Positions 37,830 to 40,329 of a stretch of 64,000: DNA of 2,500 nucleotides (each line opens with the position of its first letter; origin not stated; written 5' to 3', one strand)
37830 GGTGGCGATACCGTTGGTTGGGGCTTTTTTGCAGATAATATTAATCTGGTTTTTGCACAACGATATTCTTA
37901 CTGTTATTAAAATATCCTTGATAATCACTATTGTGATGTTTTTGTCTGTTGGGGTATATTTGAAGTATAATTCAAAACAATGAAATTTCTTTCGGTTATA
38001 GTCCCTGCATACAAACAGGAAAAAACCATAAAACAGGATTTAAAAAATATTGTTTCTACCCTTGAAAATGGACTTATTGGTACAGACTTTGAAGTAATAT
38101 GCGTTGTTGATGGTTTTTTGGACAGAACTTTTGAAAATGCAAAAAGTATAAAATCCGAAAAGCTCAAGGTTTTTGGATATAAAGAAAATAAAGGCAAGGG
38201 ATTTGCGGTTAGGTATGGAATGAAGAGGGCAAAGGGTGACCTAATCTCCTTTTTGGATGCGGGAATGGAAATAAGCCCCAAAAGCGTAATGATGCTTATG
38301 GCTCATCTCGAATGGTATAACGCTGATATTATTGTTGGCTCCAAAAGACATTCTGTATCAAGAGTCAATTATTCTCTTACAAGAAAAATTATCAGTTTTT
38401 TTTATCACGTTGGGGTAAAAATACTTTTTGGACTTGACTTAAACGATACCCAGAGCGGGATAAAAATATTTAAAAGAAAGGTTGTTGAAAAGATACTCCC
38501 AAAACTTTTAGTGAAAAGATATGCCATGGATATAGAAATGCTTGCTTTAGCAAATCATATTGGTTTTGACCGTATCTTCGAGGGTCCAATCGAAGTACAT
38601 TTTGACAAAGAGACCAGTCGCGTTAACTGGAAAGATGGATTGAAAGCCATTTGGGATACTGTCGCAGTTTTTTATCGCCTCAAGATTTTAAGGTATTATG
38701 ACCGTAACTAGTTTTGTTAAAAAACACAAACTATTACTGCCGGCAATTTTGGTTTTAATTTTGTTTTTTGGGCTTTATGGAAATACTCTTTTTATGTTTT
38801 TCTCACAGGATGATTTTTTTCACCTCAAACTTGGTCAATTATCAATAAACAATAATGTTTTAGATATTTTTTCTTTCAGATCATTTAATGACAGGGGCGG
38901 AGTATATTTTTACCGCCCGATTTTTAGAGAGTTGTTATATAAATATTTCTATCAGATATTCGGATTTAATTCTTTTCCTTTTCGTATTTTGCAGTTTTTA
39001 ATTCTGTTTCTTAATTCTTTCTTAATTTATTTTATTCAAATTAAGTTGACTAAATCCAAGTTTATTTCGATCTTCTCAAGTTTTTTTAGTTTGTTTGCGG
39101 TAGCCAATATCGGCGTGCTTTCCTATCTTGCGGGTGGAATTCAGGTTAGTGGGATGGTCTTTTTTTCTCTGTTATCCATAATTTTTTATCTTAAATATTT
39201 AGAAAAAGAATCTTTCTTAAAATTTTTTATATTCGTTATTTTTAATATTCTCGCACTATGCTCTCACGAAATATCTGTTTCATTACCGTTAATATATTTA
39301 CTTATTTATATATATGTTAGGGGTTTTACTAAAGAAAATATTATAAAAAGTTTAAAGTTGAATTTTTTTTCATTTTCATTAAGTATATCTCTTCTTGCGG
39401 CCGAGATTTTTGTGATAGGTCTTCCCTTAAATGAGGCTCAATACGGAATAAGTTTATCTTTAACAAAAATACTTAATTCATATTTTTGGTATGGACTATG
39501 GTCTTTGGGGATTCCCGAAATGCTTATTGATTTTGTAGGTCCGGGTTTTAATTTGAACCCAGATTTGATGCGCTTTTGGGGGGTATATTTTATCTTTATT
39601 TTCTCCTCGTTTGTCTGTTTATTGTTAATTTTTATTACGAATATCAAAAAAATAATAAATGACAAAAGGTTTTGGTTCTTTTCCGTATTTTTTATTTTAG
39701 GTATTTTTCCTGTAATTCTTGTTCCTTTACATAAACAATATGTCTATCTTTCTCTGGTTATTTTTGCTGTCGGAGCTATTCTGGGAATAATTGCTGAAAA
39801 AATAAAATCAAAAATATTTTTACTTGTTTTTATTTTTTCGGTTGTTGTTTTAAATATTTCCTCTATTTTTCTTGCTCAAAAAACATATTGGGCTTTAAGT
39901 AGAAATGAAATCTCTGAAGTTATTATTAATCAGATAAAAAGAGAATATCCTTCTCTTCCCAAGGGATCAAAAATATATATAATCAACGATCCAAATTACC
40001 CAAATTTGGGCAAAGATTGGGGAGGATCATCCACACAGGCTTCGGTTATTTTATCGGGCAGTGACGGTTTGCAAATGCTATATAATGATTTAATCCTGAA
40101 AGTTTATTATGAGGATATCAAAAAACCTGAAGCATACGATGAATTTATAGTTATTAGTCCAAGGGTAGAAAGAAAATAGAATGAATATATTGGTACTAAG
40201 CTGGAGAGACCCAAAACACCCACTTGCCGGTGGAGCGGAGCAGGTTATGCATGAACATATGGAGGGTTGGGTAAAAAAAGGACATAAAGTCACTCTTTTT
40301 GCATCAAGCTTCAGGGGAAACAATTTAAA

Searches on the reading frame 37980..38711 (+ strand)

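Call 13: search_protein_families(library=pfam, proteins=[window:37980-38711:+], max_evalue=0.01)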
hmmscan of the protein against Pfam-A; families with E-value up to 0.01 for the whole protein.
window:37980-38711:+ (243 aa): 3 families
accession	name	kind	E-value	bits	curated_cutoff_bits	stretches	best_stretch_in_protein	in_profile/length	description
PF00535.33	Glycos_transf_2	-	1.2e-20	74.6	23.3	1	5-172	1-167/168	Glycosyl transferase family 2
PF10111.15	Glyco_tranf_2_2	-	9.4e-06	25.7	27.3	1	5-101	1-97/276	Glycosyltransferase like family 2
PF13641.12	Glyco_tranf_2_3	-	0.0067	16.9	27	1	4-110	3-111/230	Glycosyltransferase like family 2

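Call 55: search_protein_families(library=ncbifam, proteins=[window:37980-38711:+], max_evalue=0.001)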
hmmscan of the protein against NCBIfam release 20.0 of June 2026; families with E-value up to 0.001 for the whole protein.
window:37980-38711:+ (243 aa): 15 families
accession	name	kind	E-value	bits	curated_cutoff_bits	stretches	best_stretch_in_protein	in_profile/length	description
NF047588.1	GlcsyltransPgfSStrep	equivalog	1.1e-16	60.9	500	1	4-174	3-169/308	glycosyltransferase PgfS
TIGR03937.1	PgaC_IcaA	equivalog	5.2e-11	42.1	422.3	1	3-111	46-151/407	poly-beta-1,6-N-acetyl-D-glucosamine synthase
NF058614.1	PPMAGASynPpgS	equivalog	1.5e-10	40.9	370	1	6-209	4-199/226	polyprenyl-phospho-N-acetylgalactosaminyl synthase PpgS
NF007482.0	PRK10073.1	equivalog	2.8e-09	36.4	423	1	3-117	7-117/334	glycosyltransferase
NF041875.1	EPS_EpsD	equivalog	5.4e-09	35.9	370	1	4-120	1-114/325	exopolysaccharide biosynthesis glycosyltransferase EpsD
NF007986.1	PRK10714.1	equivalog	8.7e-09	34.8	529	1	2-173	6-173/316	undecaprenyl-phosphate 4-deoxy-4-formamido-L-arabinose transferase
TIGR04283.1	glyco_like_mftF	equivalog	1.5e-08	34.5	182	1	4-110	1-97/221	TIGR04283 family arsenosugar biosynthesis glycosyltransferase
NF010496.0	PRK13915.1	equivalog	2.2e-08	33.6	262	1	4-110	33-142/307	glucosyl-3-phosphoglycerate synthase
TIGR04182.1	glyco_TIGR04182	equivalog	3.5e-08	33.2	325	1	5-187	3-172/293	S-layer glycoprotein N-glycosyltransferase AglJ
NF047683.1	TeichurnBiosyTuaG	equivalog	5.8e-07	29.4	400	1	3-95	7-96/252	teichuronic acid biosynthesis protein TuaG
NF038299.1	EPS_HpsN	equivalog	3.4e-06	26.3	425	1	3-120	2-113/317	hormogonium polysaccharide biosynthesis glycosyltransferase HpsN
NF050050.1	ProtGlycPglI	equivalog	1.9e-05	24.2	500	1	1-111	1-109/306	GalNAc(5)-diNAcBac-PP-undecaprenol beta-1,3-glucosyltransferase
NF038302.1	EPS_HpsE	equivalog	5.7e-05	22.2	300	1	4-96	3-97/307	hormogonium polysaccharide biosynthesis glycosyltransferase HpsE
NF041391.1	DPhHxTase_Halo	equivalog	6.4e-05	22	375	1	10-172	3-153/213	dolichyl-phosphate hexose transferase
TIGR03965.1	mycofact_glyco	equivalog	0.0002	20.3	280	1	5-111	77-180/467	mycofactocin biosynthesis glycosyltransferase MftF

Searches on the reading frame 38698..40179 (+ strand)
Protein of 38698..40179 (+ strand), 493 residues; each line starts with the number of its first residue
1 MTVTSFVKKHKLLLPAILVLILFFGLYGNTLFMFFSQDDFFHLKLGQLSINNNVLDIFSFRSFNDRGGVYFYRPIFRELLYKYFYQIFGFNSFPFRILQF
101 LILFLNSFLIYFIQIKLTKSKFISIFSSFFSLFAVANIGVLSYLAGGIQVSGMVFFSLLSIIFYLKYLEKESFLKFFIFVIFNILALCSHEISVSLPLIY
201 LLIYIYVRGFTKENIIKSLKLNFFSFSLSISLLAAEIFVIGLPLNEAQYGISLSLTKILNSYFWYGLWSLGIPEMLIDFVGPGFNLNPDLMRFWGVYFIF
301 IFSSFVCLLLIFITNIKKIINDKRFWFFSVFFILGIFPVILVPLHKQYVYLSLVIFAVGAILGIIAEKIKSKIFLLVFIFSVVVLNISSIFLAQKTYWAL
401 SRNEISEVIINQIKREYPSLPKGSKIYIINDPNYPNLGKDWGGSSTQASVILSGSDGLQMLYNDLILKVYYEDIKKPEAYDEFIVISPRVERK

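Call 7: search_protein_families(library=ncbifam, proteins=[window:38698-40179:+], max_evalue=0.1)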
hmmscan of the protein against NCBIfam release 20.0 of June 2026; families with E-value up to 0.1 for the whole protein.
window:38698-40179:+ (493 aa): 0 families

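Call 13: search_protein_families(library=pfam, proteins=[window:38698-40179:+], max_evalue=0.01)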
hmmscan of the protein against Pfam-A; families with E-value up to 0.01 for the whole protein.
window:38698-40179:+ (493 aa): 1 family
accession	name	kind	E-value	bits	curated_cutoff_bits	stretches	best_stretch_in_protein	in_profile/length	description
PF13231.12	PMT_2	-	0.00039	21.1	26.1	1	73-214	2-141/160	Dolichyl-phosphate-mannose-protein mannosyltransferase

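Call 42: find_homologous_proteins(query=window:38698-40179:+, max_evalue=0.00001)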
Query window:38698-40179:+ (493 aa): 188 proteins with E <= 0.00001 among 8000 candidates; the best 120 are listed.
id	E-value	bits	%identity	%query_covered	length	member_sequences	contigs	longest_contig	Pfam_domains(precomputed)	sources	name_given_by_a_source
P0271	1.8e-288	975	100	94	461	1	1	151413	-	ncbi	-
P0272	1.1e-134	468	48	95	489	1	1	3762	-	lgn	-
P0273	1.5e-127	445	46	95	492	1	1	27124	-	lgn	-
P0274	9.8e-127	442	46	97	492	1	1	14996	-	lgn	-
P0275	1.0e-125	439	45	96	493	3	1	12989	PF13231.13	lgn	-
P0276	7.1e-124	433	47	95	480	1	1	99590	-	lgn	-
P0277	9.9e-124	432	43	98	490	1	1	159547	PF13231.13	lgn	-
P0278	7.9e-123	429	45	98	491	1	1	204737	-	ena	-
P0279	2.0e-122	428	48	95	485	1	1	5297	-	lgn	-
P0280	3.8e-121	424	46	92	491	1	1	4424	PF13231.13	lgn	-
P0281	3.9e-120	420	44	98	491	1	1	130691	-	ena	-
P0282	5.3e-120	420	47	94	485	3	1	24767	-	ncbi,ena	-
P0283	5.6e-120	420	47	95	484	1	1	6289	-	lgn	-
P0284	2.3e-119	418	48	90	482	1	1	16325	-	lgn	-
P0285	8.0e-119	416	46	94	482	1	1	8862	-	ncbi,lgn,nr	ncbi:hypothetical protein HY502_01775 [Candidatus Woesebacteria bacterium]|nr:hypothetical protein [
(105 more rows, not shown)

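Call 77: predict_structure(alignment_id=A2)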
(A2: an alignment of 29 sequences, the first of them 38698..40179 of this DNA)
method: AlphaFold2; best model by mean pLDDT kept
length: 493 residues; sequences in the alignment: 29
mean_pLDDT: 87.4   pTM: 0.89
mean pLDDT of the five models: 87.4, 86.1, 86.0, 84.7, 81.5
residues with pLDDT >= 90: 291; 70-90: 150; 50-70: 47; < 50: 5
segments of 3 or more residues with pLDDT < 50: 279-283
pLDDT, mean of each block of 10 residues (from residue 1): 65 76 85 91 83 68 70 86 92 93 93 96 94 85 88 97 97 97 96 95 97 97 95 87 72 85 89 63 56 80 94 95 98 92 72 94 97 96 92 82 91 94 95 81 89 95 94 85 86 65
secondary structure, 60 per line:
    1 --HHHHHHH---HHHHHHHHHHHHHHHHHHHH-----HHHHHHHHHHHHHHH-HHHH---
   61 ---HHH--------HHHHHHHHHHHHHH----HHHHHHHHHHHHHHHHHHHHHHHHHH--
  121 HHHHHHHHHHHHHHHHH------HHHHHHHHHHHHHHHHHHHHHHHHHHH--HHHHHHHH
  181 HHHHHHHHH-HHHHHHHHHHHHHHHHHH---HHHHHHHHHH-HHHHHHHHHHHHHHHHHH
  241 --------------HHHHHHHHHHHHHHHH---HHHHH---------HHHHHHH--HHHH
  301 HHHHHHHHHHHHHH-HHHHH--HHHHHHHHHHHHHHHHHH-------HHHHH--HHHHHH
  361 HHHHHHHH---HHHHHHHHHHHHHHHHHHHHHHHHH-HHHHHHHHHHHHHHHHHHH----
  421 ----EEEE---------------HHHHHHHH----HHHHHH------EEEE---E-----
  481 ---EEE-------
elements in order: H3-9 H13-32 H38-52 H54-57 H75-88 H93-118 H121-137 H144-170 H173-189 H191-208 H212-221 H223-240 H255-270 H274-278 H288-294 H297-314 H316-320 H323-340 H348-352 H355-368 H372-396 H398-416 E425-428 H444-451 H456-461 E468-471 E484-486
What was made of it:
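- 38698..40179 (+): Not part of the array. A separate GT-C family with the same Q-D-D placement after TM1. The model has pLDDT 87.4 with no beta-sandwich or terminal TM (call 77).
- Checked: The 38698 protein has a small alpha/beta C-terminal domain, with no beta-sandwich and no terminal TM helix (call 77).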
